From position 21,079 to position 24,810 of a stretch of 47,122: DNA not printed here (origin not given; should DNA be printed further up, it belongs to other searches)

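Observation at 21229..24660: Amino-acid dehydrogenase fused to a catalytically degenerate ValRS-like body (top candidate for a new function)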

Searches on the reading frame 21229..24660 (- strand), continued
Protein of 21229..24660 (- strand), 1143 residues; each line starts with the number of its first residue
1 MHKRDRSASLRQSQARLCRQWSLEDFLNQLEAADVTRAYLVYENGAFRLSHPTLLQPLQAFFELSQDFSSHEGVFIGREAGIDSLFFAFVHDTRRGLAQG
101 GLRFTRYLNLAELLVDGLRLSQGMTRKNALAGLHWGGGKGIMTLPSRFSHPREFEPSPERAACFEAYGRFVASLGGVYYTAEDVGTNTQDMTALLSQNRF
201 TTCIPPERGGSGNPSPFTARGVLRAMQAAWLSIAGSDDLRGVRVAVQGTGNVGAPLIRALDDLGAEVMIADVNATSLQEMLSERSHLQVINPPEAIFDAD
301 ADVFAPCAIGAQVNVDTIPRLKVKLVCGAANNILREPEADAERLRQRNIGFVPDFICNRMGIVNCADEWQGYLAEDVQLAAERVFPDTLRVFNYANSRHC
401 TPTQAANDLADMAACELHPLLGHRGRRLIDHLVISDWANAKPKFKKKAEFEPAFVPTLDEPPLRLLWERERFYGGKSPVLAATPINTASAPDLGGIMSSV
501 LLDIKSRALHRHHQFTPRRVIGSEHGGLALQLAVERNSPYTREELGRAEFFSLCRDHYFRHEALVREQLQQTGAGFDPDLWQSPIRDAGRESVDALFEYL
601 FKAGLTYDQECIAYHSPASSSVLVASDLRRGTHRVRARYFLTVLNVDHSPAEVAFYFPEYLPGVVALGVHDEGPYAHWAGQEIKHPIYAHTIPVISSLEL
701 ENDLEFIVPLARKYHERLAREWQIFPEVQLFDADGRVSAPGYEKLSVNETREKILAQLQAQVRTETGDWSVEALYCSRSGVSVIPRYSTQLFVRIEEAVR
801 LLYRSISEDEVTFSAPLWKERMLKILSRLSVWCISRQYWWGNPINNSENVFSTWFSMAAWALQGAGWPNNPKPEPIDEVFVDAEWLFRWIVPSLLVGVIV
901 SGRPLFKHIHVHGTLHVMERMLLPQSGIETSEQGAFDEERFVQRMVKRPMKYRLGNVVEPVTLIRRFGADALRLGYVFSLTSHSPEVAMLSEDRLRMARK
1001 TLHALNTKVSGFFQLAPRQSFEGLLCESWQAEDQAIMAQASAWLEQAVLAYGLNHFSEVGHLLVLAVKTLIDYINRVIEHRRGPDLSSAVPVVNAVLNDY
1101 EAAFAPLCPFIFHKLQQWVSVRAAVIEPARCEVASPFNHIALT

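Call 6: find_homologous_proteins(query=window:21229-24660:-, max_evalue=0.00001)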
Query window:21229-24660:- (1143 aa): 179 proteins with E <= 0.00001 among 8000 candidates; the best 120 are listed.
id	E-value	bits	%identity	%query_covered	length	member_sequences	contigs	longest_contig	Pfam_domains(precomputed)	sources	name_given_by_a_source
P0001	0.0e+0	2480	93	100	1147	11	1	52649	PF02812.24,PF00133.29,PF00208.28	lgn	-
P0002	0.0e+0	2094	80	98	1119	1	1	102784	PF02812.24,PF00133.29,PF00208.28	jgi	jgi:valyl-tRNA synthetase/glutamate dehydrogenase/leucine dehydrogenase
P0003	0.0e+0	1512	59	99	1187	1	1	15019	PF02812.24,PF00133.29,PF00208.28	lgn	-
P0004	0.0e+0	1498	60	98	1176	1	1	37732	PF09334.18,PF02812.24,PF00133.29,PF00208.28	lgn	-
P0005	0.0e+0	1482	60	97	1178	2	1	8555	PF02812.24,PF00133.29,PF00208.28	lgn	-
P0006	0.0e+0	1475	59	98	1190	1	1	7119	PF02812.24,PF00133.29,PF00208.28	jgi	-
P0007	0.0e+0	1462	58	97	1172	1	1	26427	PF09334.18,PF02812.24,PF00133.29,PF00208.28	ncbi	-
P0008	0.0e+0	1455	58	100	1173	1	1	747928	PF02812.24,PF00133.29,PF00208.28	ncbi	ncbi:MAG: class I tRNA ligase family protein [Candidatus Sericytochromatia bacterium]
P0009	0.0e+0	1449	58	98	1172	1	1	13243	PF09334.18,PF02812.24,PF00133.29,PF00208.28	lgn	-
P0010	0.0e+0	1438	57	98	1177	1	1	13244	PF09334.18,PF02812.24,PF00133.29,PF00208.28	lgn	-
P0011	0.0e+0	1425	58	98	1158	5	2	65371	PF09334.18,PF02812.24,PF00133.29,PF00208.28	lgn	-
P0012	0.0e+0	1425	57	99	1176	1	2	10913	PF02812.24,PF00133.29,PF00208.28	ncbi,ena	-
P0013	0.0e+0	1424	56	99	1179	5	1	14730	PF09334.18,PF02812.24,PF00133.29,PF00208.28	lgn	-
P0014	0.0e+0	1420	56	98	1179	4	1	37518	PF09334.18,PF02812.24,PF00133.29,PF00208.28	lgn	-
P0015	0.0e+0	1416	87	62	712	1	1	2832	PF00133.29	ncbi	ncbi:MAG: class I tRNA ligase family protein, partial [Candidatus Sericytochromatia bacterium]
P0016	0.0e+0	1414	56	97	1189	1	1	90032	PF02812.24,PF00133.29,PF00208.28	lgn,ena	-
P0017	0.0e+0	1410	57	98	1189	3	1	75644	PF02812.24,PF00133.29,PF00208.28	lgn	-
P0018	0.0e+0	1408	56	98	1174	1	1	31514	PF09334.18,PF02812.24,PF00133.29,PF00208.28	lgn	-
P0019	0.0e+0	1385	55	99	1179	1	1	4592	PF02812.24,PF00133.29,PF00208.28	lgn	-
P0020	0.0e+0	1367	55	98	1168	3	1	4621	PF09334.18,PF02812.24,PF00133.29,PF00208.28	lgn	-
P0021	0.0e+0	1327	62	83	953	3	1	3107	PF09334.18,PF02812.24,PF00133.29,PF00208.28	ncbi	ncbi:MAG: class I tRNA ligase family protein, partial [Candidatus Sericytochromatia bacterium]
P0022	0.0e+0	1279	52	97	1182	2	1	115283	PF09334.18,PF02812.24,PF00133.29,PF00208.28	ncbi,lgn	-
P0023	0.0e+0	1255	52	99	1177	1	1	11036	PF09334.18,PF08264.20,PF02812.24,PF00133.29,PF00208.28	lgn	-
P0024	0.0e+0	1255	51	99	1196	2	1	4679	PF09334.18,PF08264.20,PF02812.24,PF00133.29,PF00208.28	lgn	-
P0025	0.0e+0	1251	51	97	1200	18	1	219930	PF09334.18,PF02812.24,PF00133.29,PF00208.28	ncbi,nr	ncbi:class I tRNA ligase family protein [bacterium]|nr:class I tRNA ligase family protein [bacterium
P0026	0.0e+0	1250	52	97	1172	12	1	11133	PF09334.18,PF02812.24,PF00133.29,PF00208.28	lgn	-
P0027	0.0e+0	1245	51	98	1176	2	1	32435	PF09334.18,PF02812.24,PF13603.13,PF00133.29,PF00208.28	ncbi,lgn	-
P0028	0.0e+0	1241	53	98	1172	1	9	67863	PF09334.18,PF08264.20,PF02812.24,PF00133.29,PF00208.28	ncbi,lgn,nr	ncbi:MAG: class I tRNA ligase family protein [candidate division KSB1 bacterium]|nr:class I tRNA lig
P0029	0.0e+0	1239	51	98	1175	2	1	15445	PF09334.18,PF02812.24,PF00133.29,PF00208.28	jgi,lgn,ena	-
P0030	0.0e+0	1239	52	98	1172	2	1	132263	PF09334.18,PF08264.20,PF02812.24,PF00133.29,PF00208.28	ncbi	-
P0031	0.0e+0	1231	50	98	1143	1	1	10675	PF09334.18,PF02812.24,PF00133.29,PF00208.28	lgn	-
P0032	0.0e+0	1204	49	98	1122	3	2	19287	PF09334.18,PF02812.24,PF00133.29,PF00208.28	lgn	-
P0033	0.0e+0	1195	50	98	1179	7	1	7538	PF09334.18,PF02812.24,PF00133.29,PF00208.28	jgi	jgi:leucine dehydrogenase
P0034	0.0e+0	1190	48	99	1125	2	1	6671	PF02812.24,PF00133.29,PF00208.28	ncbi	-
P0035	0.0e+0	1187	48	98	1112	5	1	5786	PF09334.18,PF08264.20,PF02812.24,PF00133.29,PF00208.28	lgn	-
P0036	0.0e+0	1184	49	98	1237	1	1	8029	PF09334.18,PF08264.20,PF02812.24,PF00133.29,PF00208.28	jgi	-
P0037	0.0e+0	1175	49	98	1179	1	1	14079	PF09334.18,PF08264.20,PF02812.24,PF00133.29,PF00208.28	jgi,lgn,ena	-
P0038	0.0e+0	1175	49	98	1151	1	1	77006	PF09334.18,PF02812.24,PF00133.29,PF00208.28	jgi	jgi:valyl-tRNA synthetase/glutamate dehydrogenase/leucine dehydrogenase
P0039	0.0e+0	1174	48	98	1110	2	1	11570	PF09334.18,PF08264.20,PF02812.24,PF00133.29,PF00208.28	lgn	-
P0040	0.0e+0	1167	49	98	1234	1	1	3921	PF02812.24,PF00133.29,PF00208.28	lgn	-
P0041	0.0e+0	1162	51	97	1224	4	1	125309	PF02812.24,PF00133.29,PF00208.28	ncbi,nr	ncbi:MAG: class I tRNA ligase family protein [Candidatus Wallbacteria bacterium]|nr:class I tRNA lig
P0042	0.0e+0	1161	47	98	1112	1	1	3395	PF09334.18,PF08264.20,PF02812.24,PF00133.29,PF00208.28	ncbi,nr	ncbi:hypothetical protein EON78_00495 [bacterium]|nr:MAG: hypothetical protein EON78_00495 [bacteriu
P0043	0.0e+0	1158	50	97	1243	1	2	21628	PF09334.18,PF02812.24,PF00133.29,PF00208.28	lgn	-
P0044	0.0e+0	1155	50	97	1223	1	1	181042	PF08264.20,PF02812.24,PF00133.29,PF00208.28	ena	-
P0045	0.0e+0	1151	50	98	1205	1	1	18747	PF02812.24,PF00133.29,PF00208.28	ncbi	-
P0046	0.0e+0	1148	50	97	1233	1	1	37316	PF08264.20,PF02812.24,PF00133.29,PF00208.28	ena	-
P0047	0.0e+0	1145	49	97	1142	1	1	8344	PF02812.24,PF00133.29,PF00208.28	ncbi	-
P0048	0.0e+0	1143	50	97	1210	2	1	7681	PF09334.18,PF08264.20,PF02812.24,PF00133.29,PF00208.28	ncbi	ncbi:MAG: class I tRNA ligase family protein [Thermoanaerobaculia bacterium]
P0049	0.0e+0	1139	49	98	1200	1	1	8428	PF09334.18,PF08264.20,PF02812.24,PF00133.29,PF00208.28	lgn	-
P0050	0.0e+0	1138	50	97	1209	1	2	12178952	PF09334.18,PF02812.24,PF00133.29,PF00208.28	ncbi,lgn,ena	-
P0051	0.0e+0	1135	49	99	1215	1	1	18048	PF09334.18,PF02812.24,PF00133.29,PF00208.28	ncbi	ncbi:MAG: class I tRNA ligase family protein [Acidobacteriota bacterium]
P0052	0.0e+0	1134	48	98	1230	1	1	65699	PF02812.24,PF00133.29,PF00208.28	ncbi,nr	ncbi:MAG: class I tRNA ligase family protein [bacterium]|nr:class I tRNA ligase family protein [bact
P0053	0.0e+0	1134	49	98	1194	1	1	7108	PF08264.20,PF02812.24,PF00133.29,PF00208.28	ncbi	-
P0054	0.0e+0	1132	49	97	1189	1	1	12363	PF09334.18,PF02812.24,PF00133.29,PF00208.28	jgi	jgi:valyl-tRNA synthetase/glutamate dehydrogenase/leucine dehydrogenase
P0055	0.0e+0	1131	49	97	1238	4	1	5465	PF02812.24,PF00133.29,PF00208.28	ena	-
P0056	0.0e+0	1131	50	97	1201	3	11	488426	PF09334.18,PF02812.24,PF00133.29,PF00208.28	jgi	jgi:valyl-tRNA synthetase/glutamate dehydrogenase/leucine dehydrogenase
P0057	0.0e+0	1128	49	98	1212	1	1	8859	PF02812.24,PF00133.29,PF00208.28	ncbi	-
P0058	0.0e+0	1127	50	98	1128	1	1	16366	PF02812.24,PF00133.29,PF00208.28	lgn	-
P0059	0.0e+0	1126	49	97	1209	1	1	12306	PF09334.18,PF02812.24,PF00133.29,PF00208.28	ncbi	-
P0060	0.0e+0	1125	49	97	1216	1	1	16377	PF02812.24,PF00133.29,PF00208.28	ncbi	-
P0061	0.0e+0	1120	48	98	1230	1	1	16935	PF09334.18,PF02812.24,PF00133.29,PF00208.28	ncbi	-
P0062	0.0e+0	1118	49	98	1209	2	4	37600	PF09334.18,PF02812.24,PF00133.29,PF00208.28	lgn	-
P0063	0.0e+0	1116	49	97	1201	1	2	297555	PF02812.24,PF00133.29,PF00208.28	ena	-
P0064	0.0e+0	1115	59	55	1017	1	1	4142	PF02812.24,PF00133.29,PF00208.28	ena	-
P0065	0.0e+0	1115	49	97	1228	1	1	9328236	PF09334.18,PF02812.24,PF00133.29,PF00208.28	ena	-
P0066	0.0e+0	1114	49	98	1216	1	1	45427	PF02812.24,PF00133.29,PF00208.28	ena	-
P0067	0.0e+0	1114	48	99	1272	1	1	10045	PF02812.24,PF00133.29,PF00208.28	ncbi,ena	-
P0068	0.0e+0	1113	48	98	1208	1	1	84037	PF09334.18,PF02812.24,PF00133.29,PF00208.28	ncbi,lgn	-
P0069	0.0e+0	1111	49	96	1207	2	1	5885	PF09334.18,PF02812.24,PF00133.29,PF00208.28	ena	-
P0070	0.0e+0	1108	49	96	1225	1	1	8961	PF02812.24,PF00133.29,PF00208.28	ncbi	-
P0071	0.0e+0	1107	49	98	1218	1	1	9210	PF02812.24,PF00133.29,PF00208.28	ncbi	-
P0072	0.0e+0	1107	48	99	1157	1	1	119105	PF09334.18,PF02812.24,PF00133.29,PF00208.28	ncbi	-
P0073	0.0e+0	1105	48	99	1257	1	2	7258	PF02812.24,PF00133.29,PF00208.28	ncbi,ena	-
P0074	0.0e+0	1103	48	97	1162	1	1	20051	PF09334.18,PF08264.20,PF02812.24,PF00133.29,PF00208.28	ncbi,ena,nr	ncbi:MAG: class I tRNA ligase family protein [Thermoanaerobaculia bacterium]|nr:class I tRNA ligase 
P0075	0.0e+0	1101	48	97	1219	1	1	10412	PF02812.24,PF00133.29,PF00208.28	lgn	-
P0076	0.0e+0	1100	47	98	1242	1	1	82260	PF09334.18,PF08264.20,PF02812.24,PF00133.29,PF00208.28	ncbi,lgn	ncbi:MAG TPA: class I tRNA ligase family protein [Pyrinomonadaceae bacterium]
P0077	0.0e+0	1098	56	59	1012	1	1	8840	PF09334.18,PF02812.24,PF00133.29,PF00208.28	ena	-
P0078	0.0e+0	1098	47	98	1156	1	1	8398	PF02812.24,PF00133.29,PF00208.28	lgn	-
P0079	0.0e+0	1094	60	54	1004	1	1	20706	PF02812.24,PF00133.29,PF00208.28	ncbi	ncbi:MAG: class I tRNA ligase family protein [Acidobacteriota bacterium]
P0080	0.0e+0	1094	51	89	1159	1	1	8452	PF09334.18,PF02812.24,PF00133.29,PF00208.28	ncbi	-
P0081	0.0e+0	1093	47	97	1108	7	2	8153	PF09334.18,PF02812.24,PF00133.29,PF00208.28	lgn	-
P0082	0.0e+0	1092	59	57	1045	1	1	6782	PF02812.24,PF00133.29,PF00208.28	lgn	-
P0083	0.0e+0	1091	48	99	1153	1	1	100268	PF09334.18,PF02812.24,PF00133.29,PF00208.28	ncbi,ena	-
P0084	0.0e+0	1090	47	97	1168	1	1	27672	PF09334.18,PF08264.20,PF02812.24,PF00133.29,PF00208.28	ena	-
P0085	0.0e+0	1088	60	54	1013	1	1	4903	PF02812.24,PF00133.29,PF00208.28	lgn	-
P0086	0.0e+0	1087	59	54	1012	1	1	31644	PF02812.24,PF00133.29,PF00208.28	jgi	jgi:leucine dehydrogenase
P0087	0.0e+0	1086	47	98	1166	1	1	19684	PF02812.24,PF00133.29,PF00208.28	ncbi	-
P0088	0.0e+0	1085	48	97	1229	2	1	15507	PF09334.18,PF02812.24,PF00133.29,PF00208.28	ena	-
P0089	0.0e+0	1084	45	98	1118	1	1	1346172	PF09334.18,PF02812.24,PF00133.29,PF00208.28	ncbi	ncbi:MAG: class I tRNA ligase family protein [Candidatus Sericytochromatia bacterium]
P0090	0.0e+0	1084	59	54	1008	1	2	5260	PF02812.24,PF00133.29,PF00208.28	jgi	jgi:glutamate dehydrogenase/leucine dehydrogenase/methionyl-tRNA synthetase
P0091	0.0e+0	1079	48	98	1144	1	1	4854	PF09334.18,PF02812.24,PF00133.29,PF00208.28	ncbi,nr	ncbi:MAG: class I tRNA ligase family protein [Acidobacteria bacterium]|nr:class I tRNA ligase family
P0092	0.0e+0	1076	47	97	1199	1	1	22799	PF02812.24,PF00133.29,PF00208.28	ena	-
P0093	0.0e+0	1072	60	54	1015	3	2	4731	PF02812.24,PF00133.29,PF00208.28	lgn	-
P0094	0.0e+0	1068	60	54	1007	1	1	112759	PF02812.24,PF00133.29,PF00208.28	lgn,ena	-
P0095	0.0e+0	1067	59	56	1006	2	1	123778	PF02812.24,PF00133.29,PF00208.28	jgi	jgi:glutamate dehydrogenase/leucine dehydrogenase/methionyl-tRNA synthetase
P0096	0.0e+0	1066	57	54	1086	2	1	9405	PF09334.18,PF02812.24,PF00133.29,PF00208.28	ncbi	-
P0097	0.0e+0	1063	47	98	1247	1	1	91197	PF09334.18,PF02812.24,PF00133.29,PF00208.28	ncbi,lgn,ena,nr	ncbi:MAG: class I tRNA ligase family protein [Deltaproteobacteria bacterium]|nr:class I tRNA ligase 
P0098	0.0e+0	1062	46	99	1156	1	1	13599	PF02812.24,PF00133.29,PF00208.28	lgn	-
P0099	0.0e+0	1062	50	87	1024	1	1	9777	PF09334.18,PF02812.24,PF00133.29,PF00208.28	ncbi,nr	ncbi:MAG: class I tRNA ligase family protein, partial [Planctomycetes bacterium]|nr:class I tRNA lig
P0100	0.0e+0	1059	48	97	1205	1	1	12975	PF09334.18,PF02812.24,PF00133.29,PF00208.28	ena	-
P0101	0.0e+0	1057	47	99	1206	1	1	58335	PF09334.18,PF02812.24,PF00133.29,PF00208.28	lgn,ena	-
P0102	0.0e+0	1054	59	54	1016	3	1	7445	PF02812.24,PF00133.29,PF00208.28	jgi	jgi:glutamate dehydrogenase/leucine dehydrogenase/ribosomal protein S27AE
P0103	0.0e+0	1054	46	97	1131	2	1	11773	PF09334.18,PF02812.24,PF00133.29,PF00208.28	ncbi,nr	ncbi:MAG: class I tRNA ligase family protein, partial [Planctomycetota bacterium]|nr:class I tRNA li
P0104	0.0e+0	1053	59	54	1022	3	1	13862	PF02812.24,PF00133.29,PF00208.28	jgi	jgi:leucine dehydrogenase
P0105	0.0e+0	1047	58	54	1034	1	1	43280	PF02812.24,PF00133.29,PF00208.28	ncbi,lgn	-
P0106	0.0e+0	1047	46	97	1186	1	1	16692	PF09334.18,PF02812.24,PF00133.29,PF00208.28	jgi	jgi:leucine dehydrogenase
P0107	0.0e+0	1036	46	97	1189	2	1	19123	PF09334.18,PF02812.24,PF00133.29,PF00208.28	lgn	-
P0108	0.0e+0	1021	46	96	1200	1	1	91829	PF02812.24,PF00133.29,PF00208.28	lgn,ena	-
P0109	0.0e+0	1018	58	54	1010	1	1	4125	PF02812.24,PF00133.29,PF00208.28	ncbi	-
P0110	0.0e+0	1013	60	52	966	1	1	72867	PF02812.24,PF00133.29,PF00208.28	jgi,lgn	jgi:glutamate dehydrogenase/leucine dehydrogenase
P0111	5.0e-297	1006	56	54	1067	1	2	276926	PF02812.24,PF00133.29,PF00208.28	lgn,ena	-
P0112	7.6e-296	1003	58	54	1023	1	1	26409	PF02812.24,PF00133.29,PF00208.28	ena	-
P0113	2.4e-295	1001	45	97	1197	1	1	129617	PF09334.18,PF02812.24,PF00133.29,PF00208.28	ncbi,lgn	ncbi:MAG: class I tRNA ligase family protein [Acidobacteriota bacterium]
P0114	2.6e-295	1001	57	53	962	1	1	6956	PF02812.24,PF00133.29,PF00208.28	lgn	-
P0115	2.2e-293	994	46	96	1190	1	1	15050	PF02812.24,PF00133.29,PF00208.28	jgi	jgi:glutamate dehydrogenase/leucine dehydrogenase/methionyl-tRNA synthetase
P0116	2.4e-293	994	58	55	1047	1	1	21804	PF02812.24,PF00670.28,PF00133.29,PF00208.28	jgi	jgi:glutamate dehydrogenase/leucine dehydrogenase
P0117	1.6e-292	992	58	54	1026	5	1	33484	PF02812.24,PF00133.29,PF00208.28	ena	-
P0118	5.2e-292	990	56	54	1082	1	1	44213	PF09334.18,PF02812.24,PF00133.29,PF00208.28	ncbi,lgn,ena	-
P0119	2.9e-290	984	57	54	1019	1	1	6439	PF02812.24,PF00133.29,PF00208.28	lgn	-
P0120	5.7e-290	983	45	97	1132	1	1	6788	PF09334.18,PF02812.24,PF00133.29,PF00208.28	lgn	-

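Call 13: find_encoding_contigs(protein=P0008, flank=8000, max_places=2)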
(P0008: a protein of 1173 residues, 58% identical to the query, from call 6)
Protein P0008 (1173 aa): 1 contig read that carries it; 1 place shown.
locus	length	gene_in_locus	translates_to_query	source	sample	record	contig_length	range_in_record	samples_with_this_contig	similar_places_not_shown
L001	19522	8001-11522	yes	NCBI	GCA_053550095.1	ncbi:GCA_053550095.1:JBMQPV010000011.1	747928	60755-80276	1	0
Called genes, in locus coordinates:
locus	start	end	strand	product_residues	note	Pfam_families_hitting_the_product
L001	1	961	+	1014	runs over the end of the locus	PF25852:DUF6242_C (faint), PF15902:Sortilin-Vps10 (faint)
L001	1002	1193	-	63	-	PF14255:Zn_ribbon_21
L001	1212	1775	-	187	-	PF08002:DUF1697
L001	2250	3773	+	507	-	-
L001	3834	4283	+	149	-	-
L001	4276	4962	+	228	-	PF13453:Zn_ribbon_TFIIB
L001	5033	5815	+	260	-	-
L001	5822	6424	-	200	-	PF01949:Endo_dU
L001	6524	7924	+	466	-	PF16158:N_BRCA1_IG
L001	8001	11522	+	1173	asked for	PF02812:ELFV_dehydrog_N, PF00208:ELFV_dehydrog, PF00133:tRNA-synt_1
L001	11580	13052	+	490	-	PF00188:CAP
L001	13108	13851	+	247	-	-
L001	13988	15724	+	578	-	PF01476:LysM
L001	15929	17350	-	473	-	-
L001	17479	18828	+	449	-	PF00583:Acetyltransf_1, PF13673:Acetyltransf_10 (weak), PF13508:Acetyltransf_7, PF00291:PALP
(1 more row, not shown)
